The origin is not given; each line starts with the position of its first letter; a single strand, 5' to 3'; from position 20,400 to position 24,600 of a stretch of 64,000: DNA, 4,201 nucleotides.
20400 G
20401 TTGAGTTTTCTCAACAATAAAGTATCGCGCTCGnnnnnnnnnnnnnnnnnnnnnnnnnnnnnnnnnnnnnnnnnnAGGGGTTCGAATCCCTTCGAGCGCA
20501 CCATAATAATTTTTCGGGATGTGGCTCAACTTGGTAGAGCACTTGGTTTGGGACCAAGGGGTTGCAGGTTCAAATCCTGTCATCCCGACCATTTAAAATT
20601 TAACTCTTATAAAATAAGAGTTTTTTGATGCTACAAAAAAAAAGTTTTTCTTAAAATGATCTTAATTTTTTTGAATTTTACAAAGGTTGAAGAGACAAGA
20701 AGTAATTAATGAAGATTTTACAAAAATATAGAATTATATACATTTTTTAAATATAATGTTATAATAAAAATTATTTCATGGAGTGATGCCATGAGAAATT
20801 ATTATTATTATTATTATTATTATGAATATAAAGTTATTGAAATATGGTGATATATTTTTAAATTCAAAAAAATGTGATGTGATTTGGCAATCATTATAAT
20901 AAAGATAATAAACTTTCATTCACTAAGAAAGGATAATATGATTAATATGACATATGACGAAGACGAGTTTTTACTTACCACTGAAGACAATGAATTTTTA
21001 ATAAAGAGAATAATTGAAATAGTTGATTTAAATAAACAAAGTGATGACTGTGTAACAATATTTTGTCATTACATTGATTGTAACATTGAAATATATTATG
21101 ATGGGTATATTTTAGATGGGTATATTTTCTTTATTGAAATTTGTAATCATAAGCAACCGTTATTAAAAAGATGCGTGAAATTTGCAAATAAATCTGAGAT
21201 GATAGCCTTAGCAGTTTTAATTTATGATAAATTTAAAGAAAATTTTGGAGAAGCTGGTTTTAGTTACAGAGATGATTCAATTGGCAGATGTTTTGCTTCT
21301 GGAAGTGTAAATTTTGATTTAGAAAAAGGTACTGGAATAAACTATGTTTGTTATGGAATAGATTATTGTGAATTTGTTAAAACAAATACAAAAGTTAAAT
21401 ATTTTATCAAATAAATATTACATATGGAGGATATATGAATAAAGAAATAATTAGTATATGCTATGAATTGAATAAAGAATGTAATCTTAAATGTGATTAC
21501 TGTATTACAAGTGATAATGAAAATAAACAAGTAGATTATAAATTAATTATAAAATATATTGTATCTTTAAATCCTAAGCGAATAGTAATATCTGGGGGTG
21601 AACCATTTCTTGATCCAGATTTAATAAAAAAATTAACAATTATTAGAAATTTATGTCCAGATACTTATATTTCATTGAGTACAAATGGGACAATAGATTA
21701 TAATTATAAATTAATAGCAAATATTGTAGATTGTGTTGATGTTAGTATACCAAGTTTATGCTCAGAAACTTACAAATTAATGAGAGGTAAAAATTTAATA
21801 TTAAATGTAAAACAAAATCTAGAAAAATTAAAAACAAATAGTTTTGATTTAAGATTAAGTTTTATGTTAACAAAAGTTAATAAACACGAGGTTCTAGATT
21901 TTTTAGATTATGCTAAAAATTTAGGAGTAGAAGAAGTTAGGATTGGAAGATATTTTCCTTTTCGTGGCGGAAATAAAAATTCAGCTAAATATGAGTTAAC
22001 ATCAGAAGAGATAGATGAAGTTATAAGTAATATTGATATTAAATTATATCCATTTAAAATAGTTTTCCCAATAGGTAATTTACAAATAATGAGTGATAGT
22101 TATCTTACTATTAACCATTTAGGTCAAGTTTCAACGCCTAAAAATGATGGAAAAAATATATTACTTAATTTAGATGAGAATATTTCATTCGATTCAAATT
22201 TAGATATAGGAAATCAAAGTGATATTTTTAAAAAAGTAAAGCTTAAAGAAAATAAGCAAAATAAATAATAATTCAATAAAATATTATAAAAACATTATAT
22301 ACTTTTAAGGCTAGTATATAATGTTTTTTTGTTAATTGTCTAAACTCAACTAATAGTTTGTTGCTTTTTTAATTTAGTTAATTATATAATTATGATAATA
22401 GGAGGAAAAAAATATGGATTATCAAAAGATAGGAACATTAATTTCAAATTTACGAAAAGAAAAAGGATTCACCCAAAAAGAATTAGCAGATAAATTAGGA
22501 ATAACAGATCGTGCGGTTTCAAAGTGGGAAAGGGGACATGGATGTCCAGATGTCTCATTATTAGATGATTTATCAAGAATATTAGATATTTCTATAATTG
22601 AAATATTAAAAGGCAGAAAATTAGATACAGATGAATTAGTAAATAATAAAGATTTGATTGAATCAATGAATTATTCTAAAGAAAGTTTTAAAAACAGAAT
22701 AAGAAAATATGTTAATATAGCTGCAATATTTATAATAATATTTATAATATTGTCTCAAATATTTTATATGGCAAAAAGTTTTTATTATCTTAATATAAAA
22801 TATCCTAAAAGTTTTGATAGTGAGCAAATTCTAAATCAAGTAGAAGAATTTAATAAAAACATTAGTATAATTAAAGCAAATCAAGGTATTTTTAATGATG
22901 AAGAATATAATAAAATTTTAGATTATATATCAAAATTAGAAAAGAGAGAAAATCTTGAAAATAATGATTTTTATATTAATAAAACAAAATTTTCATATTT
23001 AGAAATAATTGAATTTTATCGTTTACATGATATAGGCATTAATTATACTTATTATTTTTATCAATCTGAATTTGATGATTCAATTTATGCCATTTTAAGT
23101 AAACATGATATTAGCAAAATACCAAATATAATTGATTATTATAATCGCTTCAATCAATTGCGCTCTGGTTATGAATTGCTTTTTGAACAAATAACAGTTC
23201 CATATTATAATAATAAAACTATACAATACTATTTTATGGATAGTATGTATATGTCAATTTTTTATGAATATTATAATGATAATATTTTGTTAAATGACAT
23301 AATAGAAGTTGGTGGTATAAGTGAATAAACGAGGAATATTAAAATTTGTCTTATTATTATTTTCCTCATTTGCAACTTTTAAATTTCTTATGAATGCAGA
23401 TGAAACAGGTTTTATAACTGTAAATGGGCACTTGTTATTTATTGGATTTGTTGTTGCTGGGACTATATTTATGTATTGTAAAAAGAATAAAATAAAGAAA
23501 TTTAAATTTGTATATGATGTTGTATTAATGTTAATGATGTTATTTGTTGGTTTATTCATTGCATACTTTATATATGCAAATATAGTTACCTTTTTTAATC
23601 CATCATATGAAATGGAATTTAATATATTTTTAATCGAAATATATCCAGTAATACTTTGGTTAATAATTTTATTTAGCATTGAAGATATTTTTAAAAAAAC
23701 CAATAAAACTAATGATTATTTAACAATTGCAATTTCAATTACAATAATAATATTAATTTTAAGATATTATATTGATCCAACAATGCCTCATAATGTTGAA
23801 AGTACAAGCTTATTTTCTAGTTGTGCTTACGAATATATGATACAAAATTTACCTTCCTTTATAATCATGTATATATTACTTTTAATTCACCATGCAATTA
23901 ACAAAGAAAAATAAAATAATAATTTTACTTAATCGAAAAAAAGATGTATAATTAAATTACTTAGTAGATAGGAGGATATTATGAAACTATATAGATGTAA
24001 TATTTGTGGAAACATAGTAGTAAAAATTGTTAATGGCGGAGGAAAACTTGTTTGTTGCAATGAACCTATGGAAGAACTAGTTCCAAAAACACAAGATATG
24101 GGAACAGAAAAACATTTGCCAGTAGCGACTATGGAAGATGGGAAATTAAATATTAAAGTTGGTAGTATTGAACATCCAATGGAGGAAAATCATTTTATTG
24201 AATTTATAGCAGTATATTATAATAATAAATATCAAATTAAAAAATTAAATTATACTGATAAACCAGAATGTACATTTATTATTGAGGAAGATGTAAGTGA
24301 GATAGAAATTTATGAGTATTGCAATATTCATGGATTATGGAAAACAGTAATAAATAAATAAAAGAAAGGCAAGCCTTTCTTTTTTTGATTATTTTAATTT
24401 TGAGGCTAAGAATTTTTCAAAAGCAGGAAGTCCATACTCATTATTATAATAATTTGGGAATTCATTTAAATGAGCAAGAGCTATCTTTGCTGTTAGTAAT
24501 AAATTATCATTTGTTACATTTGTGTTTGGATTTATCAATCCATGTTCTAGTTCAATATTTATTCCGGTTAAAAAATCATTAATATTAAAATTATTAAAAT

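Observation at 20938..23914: Four-gene cluster: Cys-rich protein, compact radical SAM enzyme, XRE regulator with TM, membrane protein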

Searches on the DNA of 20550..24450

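Call 79: search_rna_families(source=window, start=20550, end=24450, threshold=evalue, max_evalue=1)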
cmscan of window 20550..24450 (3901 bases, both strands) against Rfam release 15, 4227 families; matches with E-value up to 1: 0.
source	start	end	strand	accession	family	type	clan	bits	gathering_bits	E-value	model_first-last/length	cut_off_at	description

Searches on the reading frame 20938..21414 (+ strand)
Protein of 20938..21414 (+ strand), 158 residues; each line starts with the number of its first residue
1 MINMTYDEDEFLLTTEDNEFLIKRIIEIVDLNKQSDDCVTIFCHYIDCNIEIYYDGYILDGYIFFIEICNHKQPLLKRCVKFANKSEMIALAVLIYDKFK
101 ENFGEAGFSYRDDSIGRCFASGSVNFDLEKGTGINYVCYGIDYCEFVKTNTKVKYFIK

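Call 3: search_protein_families(library=pfam, proteins=[window:20938-21414:+], max_evalue=0.1)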
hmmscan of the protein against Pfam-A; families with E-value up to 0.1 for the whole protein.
window:20938-21414:+ (158 aa): 0 families

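Call 4: search_protein_families(library=ncbifam, proteins=[window:20938-21414:+], max_evalue=0.1)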
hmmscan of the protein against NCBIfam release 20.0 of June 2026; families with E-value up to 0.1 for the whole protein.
window:20938-21414:+ (158 aa): 0 families

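Call 6: search_protein_families(library=padloc, proteins=[window:20938-21414:+], max_evalue=0.1)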
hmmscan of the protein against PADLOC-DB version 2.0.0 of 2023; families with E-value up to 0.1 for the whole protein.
window:20938-21414:+ (158 aa): 1 family
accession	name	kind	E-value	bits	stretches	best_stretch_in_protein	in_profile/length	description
PDLC00273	PtuA1|PtuA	-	0.011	12.7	0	85-126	30-71/375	AAA ATPase domain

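Call 7: search_protein_families(library=phrogs, proteins=[window:20938-21414:+], max_evalue=0.1)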
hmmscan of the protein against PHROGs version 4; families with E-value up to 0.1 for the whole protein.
window:20938-21414:+ (158 aa): 1 family
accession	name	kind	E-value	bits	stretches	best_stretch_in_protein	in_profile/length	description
phrog_14146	-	unknown function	0.06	14.2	0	21-49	4-34/56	-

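Call 10: find_homologous_proteins(query=window:20938-21414:+)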
Query window:20938-21414:+ (158 aa): 3 proteins with E <= 0.001 among 12 candidates.
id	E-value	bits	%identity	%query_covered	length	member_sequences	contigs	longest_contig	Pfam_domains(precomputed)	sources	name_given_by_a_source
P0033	2.7e-101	354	100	100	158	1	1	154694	-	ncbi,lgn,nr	ncbi:MAG: hypothetical protein PHN42_03725 [Bacilli bacterium]|nr:hypothetical protein [Bacilli bact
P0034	2.5e-68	247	76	94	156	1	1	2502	-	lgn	-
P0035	3.2e-59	217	71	91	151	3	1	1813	-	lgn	-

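Call 26: find_encoding_contigs(protein=P0034, flank=5000, max_places=3)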
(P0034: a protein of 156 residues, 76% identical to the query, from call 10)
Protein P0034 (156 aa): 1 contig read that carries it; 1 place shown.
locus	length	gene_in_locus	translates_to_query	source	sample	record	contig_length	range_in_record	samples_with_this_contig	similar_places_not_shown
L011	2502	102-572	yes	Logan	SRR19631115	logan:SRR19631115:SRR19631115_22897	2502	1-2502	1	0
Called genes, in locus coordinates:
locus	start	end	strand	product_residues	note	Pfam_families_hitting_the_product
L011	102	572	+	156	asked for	-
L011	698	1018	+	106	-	PF02661:Fic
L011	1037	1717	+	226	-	-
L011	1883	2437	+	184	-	PF00440:TetR_N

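Call 27: find_encoding_contigs(protein=P0035, flank=5000, max_places=3)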
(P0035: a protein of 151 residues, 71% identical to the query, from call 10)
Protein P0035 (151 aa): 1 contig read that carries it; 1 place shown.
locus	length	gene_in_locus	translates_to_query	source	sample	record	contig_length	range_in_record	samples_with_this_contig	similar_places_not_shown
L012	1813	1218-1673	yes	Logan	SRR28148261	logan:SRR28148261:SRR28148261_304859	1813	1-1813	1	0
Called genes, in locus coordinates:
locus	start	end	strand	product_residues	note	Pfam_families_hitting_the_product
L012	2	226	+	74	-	?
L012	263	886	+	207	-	PF09968:DUF2202 (faint)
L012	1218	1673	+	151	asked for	-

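Call 52: predict_structure(alignment_id=A2)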
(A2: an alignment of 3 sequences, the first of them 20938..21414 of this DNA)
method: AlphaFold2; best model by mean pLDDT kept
length: 158 residues; sequences in the alignment: 3
mean_pLDDT: 64.9   pTM: 0.66
mean pLDDT of the five models: 64.9, 56.4, 53.9, 53.0, 32.1
residues with pLDDT >= 90: 2; 70-90: 82; 50-70: 30; < 50: 44
segments of 3 or more residues with pLDDT < 50: 1-10, 49-58, 108-115, 143-158
pLDDT, mean of each block of 10 residues (from residue 1): 33 72 88 75 66 48 79 80 78 81 63 48 71 73 43 34
secondary structure, 60 per line:
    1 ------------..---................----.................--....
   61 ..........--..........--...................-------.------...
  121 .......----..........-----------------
elements in order: H18-33 E38-54 E57-70 E73-82 H85-103 E118-127 E132-141
